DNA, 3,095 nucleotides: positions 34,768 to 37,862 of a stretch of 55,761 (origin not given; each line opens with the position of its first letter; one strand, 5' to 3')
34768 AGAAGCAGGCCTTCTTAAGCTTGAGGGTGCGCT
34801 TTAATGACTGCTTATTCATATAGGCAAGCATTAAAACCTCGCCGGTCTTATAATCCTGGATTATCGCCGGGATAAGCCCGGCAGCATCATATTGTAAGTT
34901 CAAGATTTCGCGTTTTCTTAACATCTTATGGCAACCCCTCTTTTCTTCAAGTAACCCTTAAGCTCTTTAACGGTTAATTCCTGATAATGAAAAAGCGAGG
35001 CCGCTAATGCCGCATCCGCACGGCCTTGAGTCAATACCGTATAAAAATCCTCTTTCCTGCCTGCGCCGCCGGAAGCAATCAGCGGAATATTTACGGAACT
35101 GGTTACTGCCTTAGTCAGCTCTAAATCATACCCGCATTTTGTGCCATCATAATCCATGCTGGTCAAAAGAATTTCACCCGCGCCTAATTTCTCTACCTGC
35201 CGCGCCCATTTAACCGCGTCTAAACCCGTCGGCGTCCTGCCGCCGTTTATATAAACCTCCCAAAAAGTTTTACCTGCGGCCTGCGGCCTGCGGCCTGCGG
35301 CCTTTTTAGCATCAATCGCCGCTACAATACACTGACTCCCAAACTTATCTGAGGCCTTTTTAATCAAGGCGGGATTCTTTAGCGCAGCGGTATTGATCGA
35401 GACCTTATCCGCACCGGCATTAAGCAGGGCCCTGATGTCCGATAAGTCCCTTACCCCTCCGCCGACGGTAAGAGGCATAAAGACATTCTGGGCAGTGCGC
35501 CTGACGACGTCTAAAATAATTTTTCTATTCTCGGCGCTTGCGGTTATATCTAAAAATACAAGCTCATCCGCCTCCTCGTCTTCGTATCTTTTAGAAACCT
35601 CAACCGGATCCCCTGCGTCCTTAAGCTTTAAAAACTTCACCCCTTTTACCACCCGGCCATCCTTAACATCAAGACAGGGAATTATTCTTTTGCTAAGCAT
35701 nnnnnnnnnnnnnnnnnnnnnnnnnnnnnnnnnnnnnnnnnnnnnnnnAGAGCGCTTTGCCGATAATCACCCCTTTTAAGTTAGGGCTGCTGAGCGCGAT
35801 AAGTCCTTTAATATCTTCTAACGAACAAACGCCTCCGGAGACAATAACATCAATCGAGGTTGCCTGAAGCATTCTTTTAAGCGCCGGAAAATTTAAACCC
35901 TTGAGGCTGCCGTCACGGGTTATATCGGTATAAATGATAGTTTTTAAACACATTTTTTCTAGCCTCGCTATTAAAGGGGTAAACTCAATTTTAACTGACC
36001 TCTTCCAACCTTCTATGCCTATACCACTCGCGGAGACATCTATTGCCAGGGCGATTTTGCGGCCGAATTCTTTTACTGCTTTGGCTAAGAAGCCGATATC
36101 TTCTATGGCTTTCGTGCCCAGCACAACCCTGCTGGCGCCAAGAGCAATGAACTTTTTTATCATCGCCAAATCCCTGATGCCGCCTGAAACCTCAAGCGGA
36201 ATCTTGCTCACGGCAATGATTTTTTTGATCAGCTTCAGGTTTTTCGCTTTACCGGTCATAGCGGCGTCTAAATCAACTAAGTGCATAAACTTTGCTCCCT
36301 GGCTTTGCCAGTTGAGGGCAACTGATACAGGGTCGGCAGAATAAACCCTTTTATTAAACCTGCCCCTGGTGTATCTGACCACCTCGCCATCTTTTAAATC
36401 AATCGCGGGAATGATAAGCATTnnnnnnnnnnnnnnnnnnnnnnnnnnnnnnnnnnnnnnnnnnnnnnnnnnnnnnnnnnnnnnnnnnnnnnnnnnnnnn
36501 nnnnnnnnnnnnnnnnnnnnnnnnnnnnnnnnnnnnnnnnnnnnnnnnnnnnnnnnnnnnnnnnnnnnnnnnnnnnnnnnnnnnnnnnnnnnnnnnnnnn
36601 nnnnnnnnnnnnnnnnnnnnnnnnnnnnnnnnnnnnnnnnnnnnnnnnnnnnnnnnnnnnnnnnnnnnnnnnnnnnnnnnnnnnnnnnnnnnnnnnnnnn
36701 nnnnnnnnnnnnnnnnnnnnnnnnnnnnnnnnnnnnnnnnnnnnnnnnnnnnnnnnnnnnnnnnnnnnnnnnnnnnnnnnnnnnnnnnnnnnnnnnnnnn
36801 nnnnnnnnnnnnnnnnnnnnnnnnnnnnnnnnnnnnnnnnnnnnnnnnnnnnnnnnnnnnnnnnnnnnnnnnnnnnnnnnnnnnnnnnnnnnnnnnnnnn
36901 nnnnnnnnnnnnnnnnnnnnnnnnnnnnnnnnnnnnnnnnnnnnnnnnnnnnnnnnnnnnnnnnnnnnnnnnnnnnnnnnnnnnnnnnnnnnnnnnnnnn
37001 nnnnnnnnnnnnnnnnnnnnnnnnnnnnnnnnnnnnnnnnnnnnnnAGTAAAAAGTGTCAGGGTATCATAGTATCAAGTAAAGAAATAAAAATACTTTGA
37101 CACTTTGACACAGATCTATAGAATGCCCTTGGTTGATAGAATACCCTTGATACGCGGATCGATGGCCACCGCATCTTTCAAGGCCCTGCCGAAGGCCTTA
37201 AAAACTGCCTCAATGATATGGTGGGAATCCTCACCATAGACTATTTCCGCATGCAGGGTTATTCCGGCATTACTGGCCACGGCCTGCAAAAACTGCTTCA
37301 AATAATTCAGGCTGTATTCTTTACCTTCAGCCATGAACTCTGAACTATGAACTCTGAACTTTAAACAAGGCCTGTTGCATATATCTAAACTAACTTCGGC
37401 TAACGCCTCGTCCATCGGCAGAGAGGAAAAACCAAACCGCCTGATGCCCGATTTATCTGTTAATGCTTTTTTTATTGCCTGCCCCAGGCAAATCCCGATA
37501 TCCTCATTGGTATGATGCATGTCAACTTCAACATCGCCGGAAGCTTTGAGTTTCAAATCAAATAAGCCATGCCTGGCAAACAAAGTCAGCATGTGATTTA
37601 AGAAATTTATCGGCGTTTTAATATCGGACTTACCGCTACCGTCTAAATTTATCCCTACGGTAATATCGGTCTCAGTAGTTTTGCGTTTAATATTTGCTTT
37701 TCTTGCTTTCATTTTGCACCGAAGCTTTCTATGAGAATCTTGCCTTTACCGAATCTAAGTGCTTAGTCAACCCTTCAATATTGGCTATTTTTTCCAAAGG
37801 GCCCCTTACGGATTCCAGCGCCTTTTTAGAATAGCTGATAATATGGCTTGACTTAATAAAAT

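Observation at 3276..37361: Window-wide family of ~28-bp tandem heptamer/octamer arrays inside conserved enzyme genes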

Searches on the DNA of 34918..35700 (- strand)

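Call 91: search_rna_families(sources=[L006, L047, L037], threshold=gathering)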
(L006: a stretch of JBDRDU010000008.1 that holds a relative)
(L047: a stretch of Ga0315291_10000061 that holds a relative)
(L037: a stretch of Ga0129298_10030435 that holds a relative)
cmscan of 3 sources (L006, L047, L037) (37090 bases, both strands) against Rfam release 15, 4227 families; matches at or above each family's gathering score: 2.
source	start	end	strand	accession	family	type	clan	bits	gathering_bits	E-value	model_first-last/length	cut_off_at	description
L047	15928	16010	-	RF00005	tRNA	Gene; tRNA;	CL00001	54.4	29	3.7e-09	1-71/71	no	tRNA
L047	16028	16112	-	RF00005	tRNA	Gene; tRNA;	CL00001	53.6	29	5.8e-09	1-71/71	no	tRNA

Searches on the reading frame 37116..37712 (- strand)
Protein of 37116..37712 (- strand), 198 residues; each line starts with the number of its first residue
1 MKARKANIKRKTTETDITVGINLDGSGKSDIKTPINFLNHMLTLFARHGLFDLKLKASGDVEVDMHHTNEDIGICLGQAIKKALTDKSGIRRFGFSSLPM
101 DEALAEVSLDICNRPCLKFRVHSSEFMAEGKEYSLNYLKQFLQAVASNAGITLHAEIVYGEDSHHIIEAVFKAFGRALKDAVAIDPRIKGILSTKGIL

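Call 47: search_solved_structures(query=window:37116-37712:-, show_alignments=2, max_evalue=1e-20)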
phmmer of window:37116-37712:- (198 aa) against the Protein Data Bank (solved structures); distinct sequences matched with E-value up to 1e-20: 18.
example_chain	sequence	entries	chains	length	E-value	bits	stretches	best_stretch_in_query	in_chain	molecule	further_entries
4qnk_A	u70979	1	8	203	5.5e-53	182.9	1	3-198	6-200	Imidazoleglycerol-phosphate dehydratase 2, chloroplastic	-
4mu0_A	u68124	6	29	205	5.7e-53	182.9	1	3-198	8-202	Imidazoleglycerol-phosphate dehydratase 2, chloroplastic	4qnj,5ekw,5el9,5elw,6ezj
2f1d_A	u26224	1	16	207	6.8e-53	182.6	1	4-198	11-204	Imidazoleglycerol-phosphate dehydratase 1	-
4mu1_A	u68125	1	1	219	7.2e-53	182.5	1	3-198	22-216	Imidazoleglycerol-phosphate dehydratase 2, chloroplastic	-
4mu3_A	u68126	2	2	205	1.5e-52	181.5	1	3-198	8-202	Imidazoleglycerol-phosphate dehydratase 2, chloroplastic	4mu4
8qav_A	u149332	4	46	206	1.9e-51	177.9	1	3-198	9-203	Imidazoleglycerol-phosphate dehydratase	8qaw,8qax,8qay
7oj5_A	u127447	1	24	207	1.9e-51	177.9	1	3-198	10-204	Imidazoleglycerol-phosphate dehydratase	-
7fcy_A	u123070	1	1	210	4.9e-50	173.3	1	3-198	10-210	Imidazoleglycerol-phosphate dehydratase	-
4gqu_A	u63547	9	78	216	5.4e-50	173.2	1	3-198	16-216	Imidazoleglycerol-phosphate dehydratase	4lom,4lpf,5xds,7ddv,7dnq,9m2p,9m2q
5zqn_A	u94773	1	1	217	5.5e-50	173.1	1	3-198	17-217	Imidazoleglycerol-phosphate dehydratase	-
8wmp_A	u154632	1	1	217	9e-50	172.4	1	3-198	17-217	Imidazoleglycerol-phosphate dehydratase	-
9m85_A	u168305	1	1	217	1.4e-49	171.8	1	3-198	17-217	Imidazoleglycerol-phosphate dehydratase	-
6fwh_A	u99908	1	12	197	4.4e-48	166.9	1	1-198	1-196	Imidazoleglycerol-phosphate dehydratase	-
6khh_A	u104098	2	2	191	6.2e-46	159.9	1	4-188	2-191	Imidazoleglycerol-phosphate dehydratase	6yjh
2ae8_A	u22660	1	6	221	2.4e-40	141.7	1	9-196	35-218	Imidazoleglycerol-phosphate dehydratase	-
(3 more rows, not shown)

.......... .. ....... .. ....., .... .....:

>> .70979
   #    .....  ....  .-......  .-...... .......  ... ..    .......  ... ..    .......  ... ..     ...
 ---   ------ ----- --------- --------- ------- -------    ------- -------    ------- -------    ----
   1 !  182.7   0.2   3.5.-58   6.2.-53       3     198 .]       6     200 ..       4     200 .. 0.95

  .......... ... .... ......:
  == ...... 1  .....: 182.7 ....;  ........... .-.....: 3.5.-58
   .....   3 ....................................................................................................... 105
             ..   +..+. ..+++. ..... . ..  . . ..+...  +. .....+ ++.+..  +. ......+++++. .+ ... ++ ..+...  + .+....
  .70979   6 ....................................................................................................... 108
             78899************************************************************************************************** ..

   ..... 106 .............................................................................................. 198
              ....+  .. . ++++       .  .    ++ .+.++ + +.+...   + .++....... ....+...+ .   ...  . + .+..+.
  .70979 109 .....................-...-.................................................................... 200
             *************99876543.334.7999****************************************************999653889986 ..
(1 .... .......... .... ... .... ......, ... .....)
